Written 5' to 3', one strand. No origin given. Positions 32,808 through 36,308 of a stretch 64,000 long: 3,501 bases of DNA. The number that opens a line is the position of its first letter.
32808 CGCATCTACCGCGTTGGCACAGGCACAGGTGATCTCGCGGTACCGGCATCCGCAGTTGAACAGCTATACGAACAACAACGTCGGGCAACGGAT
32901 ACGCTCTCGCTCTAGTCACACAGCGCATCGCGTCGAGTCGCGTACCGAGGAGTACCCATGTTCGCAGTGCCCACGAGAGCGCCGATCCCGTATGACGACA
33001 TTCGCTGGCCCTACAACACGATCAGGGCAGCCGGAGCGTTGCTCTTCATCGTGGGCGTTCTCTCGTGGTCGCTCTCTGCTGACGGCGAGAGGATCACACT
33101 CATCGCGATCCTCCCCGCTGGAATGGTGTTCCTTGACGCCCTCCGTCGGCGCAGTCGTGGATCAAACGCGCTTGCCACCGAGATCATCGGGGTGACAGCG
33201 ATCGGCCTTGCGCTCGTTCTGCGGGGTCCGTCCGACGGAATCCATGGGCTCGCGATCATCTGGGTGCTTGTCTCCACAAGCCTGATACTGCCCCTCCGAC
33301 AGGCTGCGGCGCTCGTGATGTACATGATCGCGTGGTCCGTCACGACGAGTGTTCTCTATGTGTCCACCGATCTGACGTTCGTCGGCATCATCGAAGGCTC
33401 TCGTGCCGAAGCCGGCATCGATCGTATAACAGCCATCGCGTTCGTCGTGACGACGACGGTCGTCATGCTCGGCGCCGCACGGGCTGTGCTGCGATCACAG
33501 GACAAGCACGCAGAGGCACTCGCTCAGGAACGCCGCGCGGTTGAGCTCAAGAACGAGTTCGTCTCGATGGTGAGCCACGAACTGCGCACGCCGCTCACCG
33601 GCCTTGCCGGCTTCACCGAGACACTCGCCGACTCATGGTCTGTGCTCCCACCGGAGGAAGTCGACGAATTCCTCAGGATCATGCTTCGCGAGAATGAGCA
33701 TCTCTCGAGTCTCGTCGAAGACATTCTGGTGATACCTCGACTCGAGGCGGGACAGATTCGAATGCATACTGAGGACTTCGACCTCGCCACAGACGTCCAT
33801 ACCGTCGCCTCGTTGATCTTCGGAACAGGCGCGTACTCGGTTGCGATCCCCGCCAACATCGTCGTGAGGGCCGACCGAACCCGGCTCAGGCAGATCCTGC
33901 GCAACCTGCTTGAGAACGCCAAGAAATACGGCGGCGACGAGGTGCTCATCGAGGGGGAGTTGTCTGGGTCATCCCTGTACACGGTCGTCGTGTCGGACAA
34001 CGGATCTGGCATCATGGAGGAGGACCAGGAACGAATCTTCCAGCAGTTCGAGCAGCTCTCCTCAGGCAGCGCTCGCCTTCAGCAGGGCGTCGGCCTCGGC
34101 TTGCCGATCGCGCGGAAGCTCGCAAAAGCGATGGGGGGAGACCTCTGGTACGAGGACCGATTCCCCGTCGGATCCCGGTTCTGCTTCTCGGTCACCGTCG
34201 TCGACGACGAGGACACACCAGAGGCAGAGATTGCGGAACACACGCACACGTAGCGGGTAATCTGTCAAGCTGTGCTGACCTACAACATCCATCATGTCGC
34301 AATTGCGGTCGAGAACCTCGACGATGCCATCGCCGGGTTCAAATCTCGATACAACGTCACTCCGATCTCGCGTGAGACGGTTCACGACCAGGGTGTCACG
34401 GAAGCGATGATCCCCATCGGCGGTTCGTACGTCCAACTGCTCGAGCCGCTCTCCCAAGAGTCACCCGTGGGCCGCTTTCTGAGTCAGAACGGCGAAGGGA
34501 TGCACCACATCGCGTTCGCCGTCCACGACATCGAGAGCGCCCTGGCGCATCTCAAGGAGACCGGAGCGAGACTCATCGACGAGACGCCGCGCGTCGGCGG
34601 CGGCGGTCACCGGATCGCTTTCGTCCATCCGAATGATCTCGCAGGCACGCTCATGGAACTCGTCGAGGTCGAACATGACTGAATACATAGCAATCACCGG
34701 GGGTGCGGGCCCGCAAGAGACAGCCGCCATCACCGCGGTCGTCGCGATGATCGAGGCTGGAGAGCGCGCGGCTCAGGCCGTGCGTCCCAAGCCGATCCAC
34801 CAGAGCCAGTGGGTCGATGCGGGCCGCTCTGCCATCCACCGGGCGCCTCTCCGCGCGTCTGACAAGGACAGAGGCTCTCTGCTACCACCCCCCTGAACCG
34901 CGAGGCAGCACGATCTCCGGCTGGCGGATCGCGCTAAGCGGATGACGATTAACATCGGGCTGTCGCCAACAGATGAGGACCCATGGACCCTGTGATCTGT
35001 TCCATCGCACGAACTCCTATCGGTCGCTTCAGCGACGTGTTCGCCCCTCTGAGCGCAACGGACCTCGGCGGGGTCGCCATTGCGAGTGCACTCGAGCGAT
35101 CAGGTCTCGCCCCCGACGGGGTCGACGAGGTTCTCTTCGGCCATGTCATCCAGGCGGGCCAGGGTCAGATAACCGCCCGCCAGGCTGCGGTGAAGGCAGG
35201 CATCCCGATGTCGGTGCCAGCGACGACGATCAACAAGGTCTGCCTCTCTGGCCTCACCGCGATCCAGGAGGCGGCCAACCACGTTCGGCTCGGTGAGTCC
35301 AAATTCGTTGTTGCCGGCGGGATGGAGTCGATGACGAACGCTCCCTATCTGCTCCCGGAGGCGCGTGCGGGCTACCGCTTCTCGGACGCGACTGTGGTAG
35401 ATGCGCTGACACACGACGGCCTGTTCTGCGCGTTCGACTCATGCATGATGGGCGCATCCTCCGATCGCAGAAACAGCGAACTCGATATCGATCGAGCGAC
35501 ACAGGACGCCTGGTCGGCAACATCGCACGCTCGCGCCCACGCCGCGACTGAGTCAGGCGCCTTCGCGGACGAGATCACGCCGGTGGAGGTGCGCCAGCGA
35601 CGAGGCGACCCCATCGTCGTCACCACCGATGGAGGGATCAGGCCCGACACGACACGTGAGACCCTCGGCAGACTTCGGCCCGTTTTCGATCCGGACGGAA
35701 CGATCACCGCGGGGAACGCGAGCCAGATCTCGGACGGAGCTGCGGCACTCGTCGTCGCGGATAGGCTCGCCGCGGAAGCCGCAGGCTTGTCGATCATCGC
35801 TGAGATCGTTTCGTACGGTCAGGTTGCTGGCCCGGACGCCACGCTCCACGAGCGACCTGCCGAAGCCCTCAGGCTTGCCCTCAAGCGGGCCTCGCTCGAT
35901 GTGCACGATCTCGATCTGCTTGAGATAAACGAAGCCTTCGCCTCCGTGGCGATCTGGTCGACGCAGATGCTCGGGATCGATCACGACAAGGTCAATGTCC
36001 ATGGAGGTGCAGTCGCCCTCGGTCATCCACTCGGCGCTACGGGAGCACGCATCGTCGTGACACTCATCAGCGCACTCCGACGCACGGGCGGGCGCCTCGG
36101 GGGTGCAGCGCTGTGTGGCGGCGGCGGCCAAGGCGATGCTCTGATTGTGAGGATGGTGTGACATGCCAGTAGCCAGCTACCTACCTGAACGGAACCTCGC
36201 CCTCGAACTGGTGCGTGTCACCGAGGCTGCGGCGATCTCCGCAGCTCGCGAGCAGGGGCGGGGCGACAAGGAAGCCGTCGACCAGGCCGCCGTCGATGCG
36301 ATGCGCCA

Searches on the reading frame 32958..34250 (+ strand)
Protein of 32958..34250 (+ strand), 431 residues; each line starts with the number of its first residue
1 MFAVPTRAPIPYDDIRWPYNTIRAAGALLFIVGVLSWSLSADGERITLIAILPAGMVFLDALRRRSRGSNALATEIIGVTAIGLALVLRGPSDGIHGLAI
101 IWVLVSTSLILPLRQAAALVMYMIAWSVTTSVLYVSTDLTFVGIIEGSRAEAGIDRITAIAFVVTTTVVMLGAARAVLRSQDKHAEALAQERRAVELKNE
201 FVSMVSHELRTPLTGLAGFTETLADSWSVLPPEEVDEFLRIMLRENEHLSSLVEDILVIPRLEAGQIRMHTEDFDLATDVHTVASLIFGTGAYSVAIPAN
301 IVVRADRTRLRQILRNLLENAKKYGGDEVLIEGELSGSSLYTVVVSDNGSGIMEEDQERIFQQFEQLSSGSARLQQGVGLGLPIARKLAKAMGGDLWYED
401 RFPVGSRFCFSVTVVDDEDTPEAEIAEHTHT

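Call 54: search_protein_families(library=pfam, proteins=[window:32958-34250:+], max_evalue=0.00001)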
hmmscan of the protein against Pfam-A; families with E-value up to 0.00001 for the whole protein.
window:32958-34250:+ (431 aa): 2 families
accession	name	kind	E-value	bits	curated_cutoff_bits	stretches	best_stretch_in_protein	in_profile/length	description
PF02518.31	HATPase_c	-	1.8e-23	83.5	26.4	1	306-412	2-107/111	Histidine kinase-, DNA gyrase B-, and HSP90-like ATPase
PF00512.31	HisKA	-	5e-19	68.5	26.9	1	198-265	2-66/66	His Kinase A (phospho-acceptor) domain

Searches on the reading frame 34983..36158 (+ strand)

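Call 54: search_protein_families(library=pfam, proteins=[window:34983-36158:+], max_evalue=0.00001)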
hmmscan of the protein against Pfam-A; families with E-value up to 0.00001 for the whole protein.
window:34983-36158:+ (392 aa): 2 families
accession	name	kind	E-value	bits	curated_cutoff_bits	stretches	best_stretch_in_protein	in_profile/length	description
PF00108.29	Thiolase_N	-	4.2e-89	298.8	26.4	1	4-260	2-258/260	Thiolase, N-terminal domain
PF02803.24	Thiolase_C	-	4.4e-43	146.3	27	1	270-390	2-122/123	Thiolase, C-terminal domain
